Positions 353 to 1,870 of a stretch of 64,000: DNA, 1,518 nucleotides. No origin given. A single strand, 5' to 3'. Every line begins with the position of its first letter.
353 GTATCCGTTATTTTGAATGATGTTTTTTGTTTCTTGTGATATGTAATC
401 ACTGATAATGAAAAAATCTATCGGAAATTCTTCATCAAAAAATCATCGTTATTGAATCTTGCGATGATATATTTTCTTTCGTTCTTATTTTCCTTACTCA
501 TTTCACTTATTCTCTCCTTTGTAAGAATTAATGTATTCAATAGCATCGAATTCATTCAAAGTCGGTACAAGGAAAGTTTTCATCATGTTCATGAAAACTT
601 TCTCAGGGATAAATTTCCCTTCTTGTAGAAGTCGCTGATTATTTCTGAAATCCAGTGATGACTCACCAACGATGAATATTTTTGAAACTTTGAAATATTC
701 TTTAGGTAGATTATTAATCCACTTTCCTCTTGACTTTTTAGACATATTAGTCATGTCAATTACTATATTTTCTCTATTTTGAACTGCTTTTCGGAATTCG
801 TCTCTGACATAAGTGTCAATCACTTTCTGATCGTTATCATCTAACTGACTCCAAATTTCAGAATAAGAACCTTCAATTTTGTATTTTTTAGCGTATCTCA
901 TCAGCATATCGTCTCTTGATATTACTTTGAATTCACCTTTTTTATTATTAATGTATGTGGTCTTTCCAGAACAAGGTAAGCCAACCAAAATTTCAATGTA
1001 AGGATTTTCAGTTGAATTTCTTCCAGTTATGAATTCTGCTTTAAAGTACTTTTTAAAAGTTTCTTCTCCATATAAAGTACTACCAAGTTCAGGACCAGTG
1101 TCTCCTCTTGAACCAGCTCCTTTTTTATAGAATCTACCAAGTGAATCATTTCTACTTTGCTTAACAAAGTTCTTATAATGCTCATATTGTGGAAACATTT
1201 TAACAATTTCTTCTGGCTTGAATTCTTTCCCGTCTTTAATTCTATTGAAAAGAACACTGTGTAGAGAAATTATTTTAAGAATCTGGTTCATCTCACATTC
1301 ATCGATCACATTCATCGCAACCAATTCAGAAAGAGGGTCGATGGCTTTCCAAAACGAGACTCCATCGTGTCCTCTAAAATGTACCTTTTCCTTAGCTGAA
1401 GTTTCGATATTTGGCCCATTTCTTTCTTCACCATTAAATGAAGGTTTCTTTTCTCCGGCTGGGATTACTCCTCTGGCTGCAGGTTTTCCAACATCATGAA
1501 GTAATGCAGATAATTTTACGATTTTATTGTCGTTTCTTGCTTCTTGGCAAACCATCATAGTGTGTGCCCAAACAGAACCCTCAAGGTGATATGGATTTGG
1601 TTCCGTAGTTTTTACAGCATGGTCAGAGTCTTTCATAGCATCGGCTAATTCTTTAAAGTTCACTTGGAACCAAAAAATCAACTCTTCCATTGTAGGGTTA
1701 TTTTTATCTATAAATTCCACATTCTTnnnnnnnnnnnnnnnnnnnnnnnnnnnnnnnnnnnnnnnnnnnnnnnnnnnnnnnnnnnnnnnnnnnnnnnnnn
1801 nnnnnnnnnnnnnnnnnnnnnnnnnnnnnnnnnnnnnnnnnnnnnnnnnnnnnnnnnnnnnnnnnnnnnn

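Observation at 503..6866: RNA end-healing and sealing set with an unusual HD-domain/Pnk-kinase fusion alongside Rnl1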

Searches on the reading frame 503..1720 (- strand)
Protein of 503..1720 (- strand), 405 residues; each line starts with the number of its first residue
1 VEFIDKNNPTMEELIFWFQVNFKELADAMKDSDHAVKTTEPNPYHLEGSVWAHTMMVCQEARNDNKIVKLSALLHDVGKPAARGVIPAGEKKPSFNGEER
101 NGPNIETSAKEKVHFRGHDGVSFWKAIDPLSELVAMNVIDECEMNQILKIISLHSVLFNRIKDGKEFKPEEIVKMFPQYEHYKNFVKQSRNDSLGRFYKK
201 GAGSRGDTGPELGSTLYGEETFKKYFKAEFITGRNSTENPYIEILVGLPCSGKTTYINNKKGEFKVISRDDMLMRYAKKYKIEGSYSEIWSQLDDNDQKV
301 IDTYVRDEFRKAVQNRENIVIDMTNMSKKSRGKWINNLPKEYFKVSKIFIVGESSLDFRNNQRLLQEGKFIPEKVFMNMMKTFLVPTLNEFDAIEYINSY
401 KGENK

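Call 3: search_protein_families(library=pfam, proteins=[window:503-1720:-], max_evalue=0.01)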
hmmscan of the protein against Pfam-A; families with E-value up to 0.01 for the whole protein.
window:503-1720:- (405 aa): 7 families
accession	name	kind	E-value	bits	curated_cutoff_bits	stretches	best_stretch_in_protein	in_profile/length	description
PF13671.12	AAA_33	-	1.7e-13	51.5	27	1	244-383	3-140/143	AAA domain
PF13207.12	AAA_17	-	2.3e-05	25.1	27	1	246-349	1-105/136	AAA domain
PF06414.18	Zeta_toxin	-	0.00065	19.6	22.3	1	236-383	12-166/199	Zeta toxin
PF08433.16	KTI12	-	0.0023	17.9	22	1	244-383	5-137/271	Chromatin associated protein KTI12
PF01966.28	HD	-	0.0045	17.7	22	1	50-89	8-48/116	HD domain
PF13238.12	AAA_18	-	0.0047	17.8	29.4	1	244-323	2-79/128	AAA domain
PF13233.12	Complex1_LYR_2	-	0.0057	17.7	22.3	0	293-321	15-45/80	Complex1_LYR-like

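Call 4: search_solved_structures(query=window:503-1720:-, max_evalue=1, show_alignments=3)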
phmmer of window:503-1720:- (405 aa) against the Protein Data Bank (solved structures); distinct sequences matched with E-value up to 1: 2.
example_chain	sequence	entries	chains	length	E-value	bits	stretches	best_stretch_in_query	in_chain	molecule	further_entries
4xrp_A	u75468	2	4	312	1.2e-05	27.9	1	234-391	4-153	Pnkp1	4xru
9drz_A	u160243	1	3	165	0.11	14.8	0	242-272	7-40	p-loop containing nucleoside triphosphatehydrolase protein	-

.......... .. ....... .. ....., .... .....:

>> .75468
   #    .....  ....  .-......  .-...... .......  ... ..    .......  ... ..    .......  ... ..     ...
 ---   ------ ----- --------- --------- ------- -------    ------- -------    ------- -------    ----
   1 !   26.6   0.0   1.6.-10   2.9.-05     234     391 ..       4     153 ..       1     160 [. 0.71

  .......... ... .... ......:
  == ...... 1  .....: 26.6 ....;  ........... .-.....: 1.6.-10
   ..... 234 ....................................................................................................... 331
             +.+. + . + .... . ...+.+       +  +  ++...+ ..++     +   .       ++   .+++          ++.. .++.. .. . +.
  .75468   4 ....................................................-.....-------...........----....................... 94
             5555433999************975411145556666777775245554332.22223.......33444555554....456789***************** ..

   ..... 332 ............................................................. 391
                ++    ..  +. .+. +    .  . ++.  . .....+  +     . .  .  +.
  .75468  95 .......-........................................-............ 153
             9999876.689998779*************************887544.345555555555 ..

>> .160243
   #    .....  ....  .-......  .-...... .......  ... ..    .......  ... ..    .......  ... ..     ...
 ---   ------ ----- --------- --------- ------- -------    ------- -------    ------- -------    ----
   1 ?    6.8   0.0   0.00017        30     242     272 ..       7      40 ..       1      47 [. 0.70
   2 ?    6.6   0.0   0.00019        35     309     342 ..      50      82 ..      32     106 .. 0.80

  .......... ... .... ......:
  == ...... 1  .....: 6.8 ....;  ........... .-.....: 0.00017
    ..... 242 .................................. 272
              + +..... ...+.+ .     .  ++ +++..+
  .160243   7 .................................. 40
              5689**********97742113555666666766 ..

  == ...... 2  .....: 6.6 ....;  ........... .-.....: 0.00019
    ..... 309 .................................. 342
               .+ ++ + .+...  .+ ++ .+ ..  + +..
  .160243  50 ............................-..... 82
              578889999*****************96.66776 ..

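Call 5: search_dna_similar(query=window:503-1720:-, collection=phages, mode=protein, max_rows=30)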
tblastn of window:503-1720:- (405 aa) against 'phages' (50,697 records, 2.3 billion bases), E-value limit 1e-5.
Records with a match: 70; places in all: 70; records where one place covers at least 80% of the query: 52.
Best place of each record, by identity: <60% 70.
By first word of the organism name: Campylobacter 52; uncultured 3; Xanthomonas 2; Sinorhizobium 2; Bacillus 2; Caulobacter 2; Synechococcus 2; Rhodothermus 1; Ruegeria 1; Phaeobacter 1; and 2 more.
By host as written in the record: Campylobacter jejuni 17; Campylobacter jejuni NCTC12662 15; - 8; Campylobacter sp. 4; Campylobacter jejuni NCTC12658 3; Campylobacter jejuni subsp. jejuni 3; Campylobacter jejuni NCTC 11168 2; Sinorhizobium meliloti 2; and 13 more.
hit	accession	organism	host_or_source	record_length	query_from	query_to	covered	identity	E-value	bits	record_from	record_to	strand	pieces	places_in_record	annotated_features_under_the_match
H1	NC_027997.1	Campylobacter phage CP220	Campylobacter sp.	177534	41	396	88%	34.3%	1e-39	156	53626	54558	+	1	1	AAA family ATPase | superfamily hit to SSF52540, P-loop containing nucleoside ... | HMMPfam hit to PF01966, HD domain, score 1.8e-07 | PS00017 ATP/GTP-binding site motif A (P-loop).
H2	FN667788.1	Campylobacter phage CP220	Campylobacter sp.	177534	41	396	88%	34.3%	1e-39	156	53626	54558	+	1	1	hypothetical phage protein | superfamily hit to SSF52540, P-loop containing nucleoside ... | HMMPfam hit to PF01966, HD domain, score 1.8e-07 | PS00017 ATP/GTP-binding site motif A (P-loop).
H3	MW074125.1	Campylobacter phage CJLB-12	Campylobacter jejuni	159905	41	396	88%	34.2%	4e-39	155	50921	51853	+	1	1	hypothetical protein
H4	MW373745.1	Campylobacter phage CJLB-13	Campylobacter jejuni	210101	41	396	88%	34.2%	4e-39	155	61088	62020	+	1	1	record has no annotation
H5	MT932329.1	Campylobacter phage F379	Campylobacter jejuni RM1221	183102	41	396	88%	34.2%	8e-39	154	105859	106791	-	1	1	putative polyA polymerase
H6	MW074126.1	Campylobacter phage CJLB-14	Campylobacter jejuni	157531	41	396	88%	34.2%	1e-38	154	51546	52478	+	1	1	hypothetical protein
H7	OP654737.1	Campylobacter phage vB_CjeM_WX1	Campylobacter jejuni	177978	41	396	88%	33.9%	8e-39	154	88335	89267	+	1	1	AAA family ATPase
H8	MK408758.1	Campylobacter phage CP20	Campylobacter jejuni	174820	41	396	88%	33.9%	9e-39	154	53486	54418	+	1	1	polyA polymerase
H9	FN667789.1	Campylobacter phage CPt10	-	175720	41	396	88%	33.9%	9e-39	154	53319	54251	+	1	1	hypothetical phage protein | HMMPfam hit to PF01966, Metal-dependent phosphohydrolase, HD region, ... | PS00017 ATP/GTP-binding site motif A (P-loop).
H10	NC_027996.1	Campylobacter phage CPt10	-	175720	41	396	88%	33.9%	9e-39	154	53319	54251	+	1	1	AAA family ATPase | HMMPfam hit to PF01966, Metal-dependent phosphohydrolase, HD region, ... | PS00017 ATP/GTP-binding site motif A (P-loop).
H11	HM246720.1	Campylobacter phage vB_CcoM-IBB_35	-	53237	41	396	88%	33.9%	1e-38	153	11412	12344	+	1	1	hypothetical protein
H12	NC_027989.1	Campylobacter phage vB_CcoM-IBB_35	-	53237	41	396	88%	33.9%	1e-38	153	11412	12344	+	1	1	AAA family ATPase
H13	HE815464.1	Campylobacter phage CP21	Campylobacter sp.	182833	41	396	88%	33.9%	5e-38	152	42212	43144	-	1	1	CP21_070: putative poly A polymerase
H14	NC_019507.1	Campylobacter phage CP21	Campylobacter sp.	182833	41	396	88%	33.9%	5e-38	152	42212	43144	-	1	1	CP21_070: putative poly A polymerase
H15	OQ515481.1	Campylobacter phage vB_Cj_QDYZ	Campylobacter jejuni 2206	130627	20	396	93%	30.4%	7e-33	136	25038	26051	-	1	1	putative polyA polymerase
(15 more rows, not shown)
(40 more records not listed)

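Call 12: search_protein_families(library=phrogs, proteins=[window:503-1720:-], max_evalue=0.001)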
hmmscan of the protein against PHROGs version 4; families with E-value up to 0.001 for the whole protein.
window:503-1720:- (405 aa): 6 families
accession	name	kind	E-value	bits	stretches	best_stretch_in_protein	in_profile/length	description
phrog_6931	-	unknown function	1.1e-60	206.7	1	28-398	11-340/343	-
phrog_505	-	other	7.9e-12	46.2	1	241-390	3-147/295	polynucleotide kinase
phrog_2071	-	other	7.1e-11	43.4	1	236-383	12-141/282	ATPase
phrog_8238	-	DNA, RNA and nucleotide metabolism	8e-06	25.2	1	243-381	5-138/737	RNA ligase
phrog_4581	-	head and packaging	0.00011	22.8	1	234-336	118-215/395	terminase small subunit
phrog_2244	-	DNA, RNA and nucleotide metabolism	0.00052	20.6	0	24-200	201-335/392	tRNA nucleotidyltransferase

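Call 13: find_homologous_proteins(query=window:503-1720:-, max_evalue=0.00001)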
Query window:503-1720:- (405 aa): 184 proteins with E <= 0.00001 among 3445 candidates; the best 120 are listed.
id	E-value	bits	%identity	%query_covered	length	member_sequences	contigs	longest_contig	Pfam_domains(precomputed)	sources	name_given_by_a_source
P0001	2.8e-273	924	100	100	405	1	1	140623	PF13671.13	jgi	-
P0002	2.6e-126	440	53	99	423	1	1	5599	PF13671.13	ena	-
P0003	2.9e-124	433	53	96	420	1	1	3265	PF13671.13,PF08433.17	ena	-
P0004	1.4e-122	428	53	99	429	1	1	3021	PF13671.13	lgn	-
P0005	3.5e-122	427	52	98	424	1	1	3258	PF13671.13,PF13207.13,PF08433.17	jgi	-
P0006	3.9e-122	426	52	99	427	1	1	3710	PF13671.13,PF08433.17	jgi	-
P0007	1.2e-121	425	53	98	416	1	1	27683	PF13671.13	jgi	-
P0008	1.7e-121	424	54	98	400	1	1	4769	PF13671.13,PF08433.17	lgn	-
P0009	1.7e-117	411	52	98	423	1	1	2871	PF13671.13,PF08433.17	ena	-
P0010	1.8e-117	411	50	99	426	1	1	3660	PF13671.13,PF08433.17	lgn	-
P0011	1.9e-117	411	51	96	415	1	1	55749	PF13671.13,PF08433.17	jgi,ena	-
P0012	4.3e-117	410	51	97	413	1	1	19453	PF13671.13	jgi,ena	-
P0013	8.5e-117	409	53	98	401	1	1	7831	PF13671.13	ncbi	-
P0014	1.8e-115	404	49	97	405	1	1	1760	PF13671.13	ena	-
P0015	5.2e-114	400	50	97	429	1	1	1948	PF13671.13,PF08433.17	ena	-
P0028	1.0e-105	372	50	98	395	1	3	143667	PF13671.13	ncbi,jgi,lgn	-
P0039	3.5e-92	328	46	98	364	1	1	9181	PF01966.29,PF13671.13,PF13207.13,PF08433.17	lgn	-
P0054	8.1e-80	287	42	98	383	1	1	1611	PF01966.29,PF13671.13,PF13207.13,PF08433.17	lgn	-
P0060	8.3e-73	264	40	95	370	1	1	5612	PF01966.29,PF13671.13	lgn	-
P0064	3.0e-65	239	37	96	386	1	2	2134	PF01966.29,PF13671.13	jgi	jgi:predicted kinase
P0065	3.1e-65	239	38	98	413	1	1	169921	PF01966.29,PF13671.13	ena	-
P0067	7.1e-63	231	37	96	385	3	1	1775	PF01966.29,PF13671.13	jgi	jgi:predicted kinase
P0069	1.9e-60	223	38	95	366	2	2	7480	PF01966.29,PF13671.13,PF08433.17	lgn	-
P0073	1.7e-57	213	37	95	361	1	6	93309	PF01966.29,PF13671.13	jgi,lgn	jgi:predicted kinase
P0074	7.2e-57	211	36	95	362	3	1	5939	PF01966.29,PF13671.13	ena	-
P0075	9.6e-57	211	35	98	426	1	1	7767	PF01966.29,PF13671.13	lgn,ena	-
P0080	8.2e-50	188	34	95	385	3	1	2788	PF01966.29,PF13671.13,PF13207.13,PF13238.13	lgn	-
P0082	5.1e-49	186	35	95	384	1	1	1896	PF01966.29,PF13671.13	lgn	-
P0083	1.6e-48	184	35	93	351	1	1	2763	PF01966.29,PF13671.13,PF08433.17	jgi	-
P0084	3.2e-48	183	32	97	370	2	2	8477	PF01966.29,PF13671.13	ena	-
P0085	1.6e-47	181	34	96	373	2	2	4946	PF01966.29,PF13671.13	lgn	-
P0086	3.1e-47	180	35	96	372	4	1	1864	PF01966.29,PF13671.13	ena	-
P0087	1.0e-45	175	36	95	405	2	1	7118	PF06414.19,PF01966.29,PF13671.13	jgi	-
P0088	1.6e-45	174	34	96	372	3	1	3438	PF01966.29,PF13671.13,PF08433.17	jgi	-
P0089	1.8e-44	171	34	97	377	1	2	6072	PF01966.29,PF13671.13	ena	-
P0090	2.6e-44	170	36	95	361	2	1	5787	PF01966.29,PF13671.13,PF13207.13,PF08433.17,PF13238.13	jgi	jgi:predicted kinase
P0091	2.6e-44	170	33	96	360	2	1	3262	PF01966.29,PF13671.13,PF08433.17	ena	-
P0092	2.8e-44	170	34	96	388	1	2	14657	PF06414.19,PF01966.29,PF13671.13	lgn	-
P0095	1.5e-43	168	32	95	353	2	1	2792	PF01966.29,PF13671.13,PF08433.17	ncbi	-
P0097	6.4e-43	166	33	95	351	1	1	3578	PF01966.29,PF13671.13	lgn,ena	-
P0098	2.3e-42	164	35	92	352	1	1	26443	PF01966.29,PF13671.13,PF08433.17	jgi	-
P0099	3.3e-42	163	34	96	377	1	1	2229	PF01966.29,PF13671.13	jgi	-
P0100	2.3e-41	160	34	96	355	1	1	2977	PF01966.29,PF13671.13,PF08433.17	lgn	-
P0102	2.5e-41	160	35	88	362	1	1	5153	PF01966.29,PF13671.13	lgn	-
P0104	7.7e-41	159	33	95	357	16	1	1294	PF01966.29,PF13671.13,PF08433.17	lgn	-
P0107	1.5e-40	158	32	95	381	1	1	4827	PF01966.29,PF13671.13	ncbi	-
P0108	1.7e-40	158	33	95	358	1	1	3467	PF01966.29,PF13671.13,PF08433.17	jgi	jgi:predicted kinase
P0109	3.3e-40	157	33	96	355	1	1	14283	PF01966.29,PF13671.13,PF08433.17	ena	-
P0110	5.8e-40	156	33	96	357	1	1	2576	PF01966.29,PF13671.13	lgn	-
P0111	7.8e-40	155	36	94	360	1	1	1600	PF01966.29,PF13671.13,PF13207.13,PF08433.17,PF13238.13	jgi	-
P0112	9.5e-40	155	32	92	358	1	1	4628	PF01966.29,PF13671.13,PF08433.17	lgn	-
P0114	1.8e-39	154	32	96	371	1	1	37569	PF01966.29,PF13671.13,PF08433.17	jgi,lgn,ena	-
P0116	3.0e-39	153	32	95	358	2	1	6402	PF01966.29,PF13671.13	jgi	jgi:predicted kinase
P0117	3.7e-39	153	31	94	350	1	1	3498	PF01966.29,PF13671.13,PF08433.17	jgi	-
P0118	1.3e-38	151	34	96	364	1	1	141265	PF06414.19,PF01966.29,PF13671.13,PF13207.13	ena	-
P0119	1.3e-38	151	32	95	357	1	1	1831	PF01966.29,PF13671.13,PF08433.17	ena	-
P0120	2.4e-38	150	31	93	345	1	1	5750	PF01966.29,PF13671.13,PF08433.17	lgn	-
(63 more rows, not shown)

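Call 17: find_related_loci(query=A1, collection=genome_contigs, flank=6000)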
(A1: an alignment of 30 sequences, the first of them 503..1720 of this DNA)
Query A1 (405 aa) in genome_contigs; peptide patterns used: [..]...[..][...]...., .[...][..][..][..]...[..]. (x = any residue, [..] = any of these).
600 stretches matched a pattern (row limit reached: there are more); 407 encode a relative of the query (tblastn E <= 1e-3); the best 80 are kept; 80 distinct loci.
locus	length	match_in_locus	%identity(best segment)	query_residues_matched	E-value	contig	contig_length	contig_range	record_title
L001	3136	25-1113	32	14-396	2e-45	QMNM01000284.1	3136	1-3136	MAG: Candidatus Cloacimonadota bacterium isolate B8_G9 B8_Guay9_scaffold_75635, whole genome shotgun sequence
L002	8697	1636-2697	30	17-396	4e-27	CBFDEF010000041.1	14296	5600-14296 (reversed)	MAG TPA_asm: uncultured Arcobacteraceae bacterium isolate SRR26215680_binner23_Refined_51 genome assembly, contig: ERZ25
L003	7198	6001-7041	26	24-401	1e-25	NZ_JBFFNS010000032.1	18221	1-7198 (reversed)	MAG: Sulfurimonas sp. isolate Mix_mud18.2022.04.8 k141_2459672_length_18221_cov_75.1644, whole genome shotgun sequence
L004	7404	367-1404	26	17-390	6e-21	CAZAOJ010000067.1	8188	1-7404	MAG TPA_asm: uncultured Arcobacteraceae bacterium isolate binchicken_co380_40 genome assembly, contig: NODE_4216_length_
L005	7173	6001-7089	27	13-402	4e-18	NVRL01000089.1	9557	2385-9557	MAG: Sulfurimonas sp. isolate NORP168 Contig_source1382A_12821, whole genome shotgun sequence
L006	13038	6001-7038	25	36-397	4e-16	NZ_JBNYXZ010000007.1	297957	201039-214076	Janthinobacterium sp. MDT1-19 NODE_7_length_297957_cov_42.654136, whole genome shotgun sequence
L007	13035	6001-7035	23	36-396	4e-15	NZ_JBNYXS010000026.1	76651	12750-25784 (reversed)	Janthinobacterium sp. LB3P118 NODE_26_length_76651_cov_65.193626, whole genome shotgun sequence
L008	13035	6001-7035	24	36-396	3e-15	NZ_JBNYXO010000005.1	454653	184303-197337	Janthinobacterium sp. RB2P8 NODE_5_length_454653_cov_55.152800, whole genome shotgun sequence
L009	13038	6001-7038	24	36-397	5e-15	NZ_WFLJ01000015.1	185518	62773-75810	Janthinobacterium sp. FT68W NODE_15_length_185518_cov_25.080506_15, whole genome shotgun sequence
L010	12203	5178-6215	24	36-397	8e-15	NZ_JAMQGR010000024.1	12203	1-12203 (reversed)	Janthinobacterium kumbetense strain GK J16K_contig_24, whole genome shotgun sequence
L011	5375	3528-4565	25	36-397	1e-14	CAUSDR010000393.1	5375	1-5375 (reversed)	MAG TPA_asm: uncultured Janthinobacterium sp. isolate ERR9969147_bin.9_MetaWRAP_v1.3_MAG genome assembly, contig: ERZ216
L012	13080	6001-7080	25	20-396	1e-14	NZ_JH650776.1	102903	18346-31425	Pseudomonas donghuensis strain HYS Scaffold20, whole genome shotgun sequence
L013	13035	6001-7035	24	36-396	2e-14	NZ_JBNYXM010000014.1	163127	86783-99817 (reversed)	Janthinobacterium sp. GB4P2 NODE_14_length_163127_cov_47.829434, whole genome shotgun sequence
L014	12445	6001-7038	24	36-397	4e-14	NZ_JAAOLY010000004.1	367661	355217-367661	Janthinobacterium lividum strain HSC-65S10 NODE_4_length_367661_cov_17.393455, whole genome shotgun sequence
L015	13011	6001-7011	22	44-397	4e-14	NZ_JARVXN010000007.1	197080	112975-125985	Mitsuaria sp. CC2 contig7, whole genome shotgun sequence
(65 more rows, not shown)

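Call 19: search_dna_similar(query=window:503-1720:-, collection=phages, mode=protein, max_rows=30, rows=spread)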
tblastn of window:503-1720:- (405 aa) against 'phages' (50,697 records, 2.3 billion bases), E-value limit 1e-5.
Records with a match: 70; places in all: 70; records where one place covers at least 80% of the query: 52.
Best place of each record, by identity: <60% 70.
By first word of the organism name: Campylobacter 52; uncultured 3; Xanthomonas 2; Sinorhizobium 2; Bacillus 2; Caulobacter 2; Synechococcus 2; Rhodothermus 1; Ruegeria 1; Phaeobacter 1; and 2 more.
By host as written in the record: Campylobacter jejuni 17; Campylobacter jejuni NCTC12662 15; - 8; Campylobacter sp. 4; Campylobacter jejuni NCTC12658 3; Campylobacter jejuni subsp. jejuni 3; Campylobacter jejuni NCTC 11168 2; Sinorhizobium meliloti 2; and 13 more.
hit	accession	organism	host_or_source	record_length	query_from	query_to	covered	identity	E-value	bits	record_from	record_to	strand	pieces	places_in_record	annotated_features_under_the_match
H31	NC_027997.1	Campylobacter phage CP220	Campylobacter sp.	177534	41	396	88%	34.3%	1e-39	156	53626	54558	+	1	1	AAA family ATPase | superfamily hit to SSF52540, P-loop containing nucleoside ... | HMMPfam hit to PF01966, HD domain, score 1.8e-07 | PS00017 ATP/GTP-binding site motif A (P-loop).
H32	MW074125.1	Campylobacter phage CJLB-12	Campylobacter jejuni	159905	41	396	88%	34.2%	4e-39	155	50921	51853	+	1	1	hypothetical protein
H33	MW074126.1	Campylobacter phage CJLB-14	Campylobacter jejuni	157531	41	396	88%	34.2%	1e-38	154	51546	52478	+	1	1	hypothetical protein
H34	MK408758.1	Campylobacter phage CP20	Campylobacter jejuni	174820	41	396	88%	33.9%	9e-39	154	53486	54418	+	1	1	polyA polymerase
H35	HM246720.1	Campylobacter phage vB_CcoM-IBB_35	-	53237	41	396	88%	33.9%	1e-38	153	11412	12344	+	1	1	hypothetical protein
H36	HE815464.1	Campylobacter phage CP21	Campylobacter sp.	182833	41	396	88%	33.9%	5e-38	152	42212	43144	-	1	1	CP21_070: putative poly A polymerase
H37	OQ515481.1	Campylobacter phage vB_Cj_QDYZ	Campylobacter jejuni 2206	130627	20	396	93%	30.4%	7e-33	136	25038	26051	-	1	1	putative polyA polymerase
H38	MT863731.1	Campylobacter phage F375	Campylobacter jejuni NCTC12662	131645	39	396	88%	31.9%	4e-31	131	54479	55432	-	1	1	putative polynucleotide 5' kinase and 3' phosphatase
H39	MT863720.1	Campylobacter phage F357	Campylobacter jejuni NCTC12662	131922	39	396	88%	31.7%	5e-31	131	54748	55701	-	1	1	putative polynucleotide 5' kinase and 3' phosphatase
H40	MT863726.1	Campylobacter phage F368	Campylobacter jejuni NCTC12662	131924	39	396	88%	31.7%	5e-31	131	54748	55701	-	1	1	putative polynucleotide 5' kinase and 3' phosphatase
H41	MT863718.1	Campylobacter phage F355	Campylobacter jejuni NCTC12662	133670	39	396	88%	31.1%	1e-30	130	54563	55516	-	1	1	putative polynucleotide 5' kinase and 3' phosphatase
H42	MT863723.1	Campylobacter phage F361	Campylobacter jejuni NCTC12662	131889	39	396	88%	31.0%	5e-31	131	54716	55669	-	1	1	putative polynucleotide 5' kinase and 3' phosphatase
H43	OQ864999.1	Campylobacter phage F341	Campylobacter jejuni NCTC12658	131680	39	396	88%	30.6%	2e-32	135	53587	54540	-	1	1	putative polynucleotide 5' kinase and 3' phosphatase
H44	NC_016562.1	Campylobacter phage CPX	Campylobacter jejuni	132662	39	396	88%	30.6%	2e-32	135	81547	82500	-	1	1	putative poly A polymerase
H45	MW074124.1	Campylobacter phage CJLB-10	Campylobacter jejuni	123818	39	396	88%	30.6%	4e-29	125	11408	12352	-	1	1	hypothetical protein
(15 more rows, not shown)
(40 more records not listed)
